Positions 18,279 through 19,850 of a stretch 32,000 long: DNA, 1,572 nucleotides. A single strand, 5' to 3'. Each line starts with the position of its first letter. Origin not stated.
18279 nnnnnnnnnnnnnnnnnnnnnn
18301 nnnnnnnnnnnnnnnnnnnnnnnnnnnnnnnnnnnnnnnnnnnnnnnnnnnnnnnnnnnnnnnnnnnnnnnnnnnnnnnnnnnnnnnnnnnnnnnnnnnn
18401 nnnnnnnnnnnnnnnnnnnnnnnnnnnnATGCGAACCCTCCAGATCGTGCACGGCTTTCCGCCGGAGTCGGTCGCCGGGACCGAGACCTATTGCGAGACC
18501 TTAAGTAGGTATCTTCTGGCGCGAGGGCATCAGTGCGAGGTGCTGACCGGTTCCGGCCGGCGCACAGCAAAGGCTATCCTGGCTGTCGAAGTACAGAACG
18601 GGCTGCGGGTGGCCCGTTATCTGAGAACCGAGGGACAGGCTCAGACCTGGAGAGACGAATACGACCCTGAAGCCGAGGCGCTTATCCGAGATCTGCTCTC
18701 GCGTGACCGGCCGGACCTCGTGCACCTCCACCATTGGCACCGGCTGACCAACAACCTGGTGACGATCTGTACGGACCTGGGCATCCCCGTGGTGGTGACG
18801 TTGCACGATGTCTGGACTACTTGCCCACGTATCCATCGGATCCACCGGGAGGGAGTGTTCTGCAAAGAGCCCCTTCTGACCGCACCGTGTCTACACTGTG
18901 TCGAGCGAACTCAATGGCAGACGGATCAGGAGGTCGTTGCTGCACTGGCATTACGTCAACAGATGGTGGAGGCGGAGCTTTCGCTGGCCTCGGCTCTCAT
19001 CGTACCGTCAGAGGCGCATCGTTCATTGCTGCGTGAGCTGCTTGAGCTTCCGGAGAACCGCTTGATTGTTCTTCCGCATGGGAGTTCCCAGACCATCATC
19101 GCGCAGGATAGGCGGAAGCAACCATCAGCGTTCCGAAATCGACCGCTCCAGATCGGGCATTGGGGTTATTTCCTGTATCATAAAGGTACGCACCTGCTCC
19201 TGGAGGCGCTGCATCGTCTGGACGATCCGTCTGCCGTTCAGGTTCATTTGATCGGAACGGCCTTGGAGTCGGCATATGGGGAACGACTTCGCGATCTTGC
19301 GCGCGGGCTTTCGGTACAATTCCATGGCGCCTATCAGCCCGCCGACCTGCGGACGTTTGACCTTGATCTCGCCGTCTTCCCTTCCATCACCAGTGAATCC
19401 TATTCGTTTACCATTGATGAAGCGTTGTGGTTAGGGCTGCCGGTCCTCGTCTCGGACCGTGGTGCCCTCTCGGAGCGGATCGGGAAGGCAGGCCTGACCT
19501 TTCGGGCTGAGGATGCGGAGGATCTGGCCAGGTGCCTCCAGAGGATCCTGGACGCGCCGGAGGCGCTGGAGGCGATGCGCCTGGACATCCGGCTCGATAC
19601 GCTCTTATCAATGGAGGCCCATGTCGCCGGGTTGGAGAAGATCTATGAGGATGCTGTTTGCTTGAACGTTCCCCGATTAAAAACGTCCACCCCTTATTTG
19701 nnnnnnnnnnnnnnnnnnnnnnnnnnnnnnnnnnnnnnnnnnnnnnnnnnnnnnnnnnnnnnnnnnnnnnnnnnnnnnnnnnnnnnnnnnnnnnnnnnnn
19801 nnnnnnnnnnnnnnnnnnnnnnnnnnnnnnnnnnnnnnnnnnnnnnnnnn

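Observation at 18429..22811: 1460-aa fusion of GT4, coiled coil, RgpF and an atypical HAD-like module: a single-protein polymerase/terminator architecture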

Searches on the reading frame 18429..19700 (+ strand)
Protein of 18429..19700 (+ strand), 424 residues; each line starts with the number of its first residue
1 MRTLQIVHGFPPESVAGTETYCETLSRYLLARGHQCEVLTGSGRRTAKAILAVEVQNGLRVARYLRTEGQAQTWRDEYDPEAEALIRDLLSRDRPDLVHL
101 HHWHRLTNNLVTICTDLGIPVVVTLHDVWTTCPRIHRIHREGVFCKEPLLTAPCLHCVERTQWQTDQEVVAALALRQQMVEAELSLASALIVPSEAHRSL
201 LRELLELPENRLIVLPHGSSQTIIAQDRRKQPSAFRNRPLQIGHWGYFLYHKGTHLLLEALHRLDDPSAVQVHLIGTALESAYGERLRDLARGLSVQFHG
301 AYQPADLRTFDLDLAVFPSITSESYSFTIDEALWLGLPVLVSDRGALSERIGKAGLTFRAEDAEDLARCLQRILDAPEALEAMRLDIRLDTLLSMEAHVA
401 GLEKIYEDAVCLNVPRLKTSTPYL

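Call 81: search_solved_structures(query=window:18429-19700:+, max_evalue=1, show_alignments=0)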
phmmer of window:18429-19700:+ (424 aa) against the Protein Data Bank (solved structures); distinct sequences matched with E-value up to 1: 14.
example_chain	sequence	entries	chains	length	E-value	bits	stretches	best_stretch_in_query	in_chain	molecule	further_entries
7qsg_A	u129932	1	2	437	3.2e-05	26.3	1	188-409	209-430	D-inositol 3-phosphate glycosyltransferase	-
4n9w_A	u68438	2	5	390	0.0071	18.6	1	250-376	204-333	GDP-mannose-dependent alpha-(1-2)-phosphatidylinositol mannosyltransferase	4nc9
2gej_A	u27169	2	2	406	0.0074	18.5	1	250-376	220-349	PHOSPHATIDYLINOSITOL MANNOSYLTRANSFERASE (PimA)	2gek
3l01_A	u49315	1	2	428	0.01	18.1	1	84-129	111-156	GlgA glycogen synthase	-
3fro_A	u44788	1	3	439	0.011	18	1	84-129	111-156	GlgA glycogen synthase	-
2bis_A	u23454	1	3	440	0.011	18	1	84-129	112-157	GLGA GLYCOGEN SYNTHASE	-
6kih_A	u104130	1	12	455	0.011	18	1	174-407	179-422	Tll1590 protein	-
4xso_B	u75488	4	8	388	0.011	18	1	240-374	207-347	Alr3699 protein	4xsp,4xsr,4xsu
8x3q_C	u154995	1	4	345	0.054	15.7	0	246-407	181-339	Glycosyl transferase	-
7fg9_A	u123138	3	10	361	0.055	15.7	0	246-407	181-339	Glycosyl transferase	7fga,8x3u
8dvz_A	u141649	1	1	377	0.22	13.7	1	249-379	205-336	N, N'-diacetylbacillosaminyl-diphospho-undecaprenol alpha-1,3-N-acetylgalactosaminyltransf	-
8dvw_A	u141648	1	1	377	0.38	12.9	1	249-379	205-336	N, N'-diacetylbacillosaminyl-diphospho-undecaprenol alpha-1,3-N-acetylgalactosaminyltransf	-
8dqd_A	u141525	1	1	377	0.42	12.8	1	249-379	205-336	N, N'-diacetylbacillosaminyl-diphospho-undecaprenol alpha-1,3-N-acetylgalactosaminyltransf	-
2x6q_A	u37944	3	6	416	0.83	11.8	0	319-383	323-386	TREHALOSE-SYNTHASE TRET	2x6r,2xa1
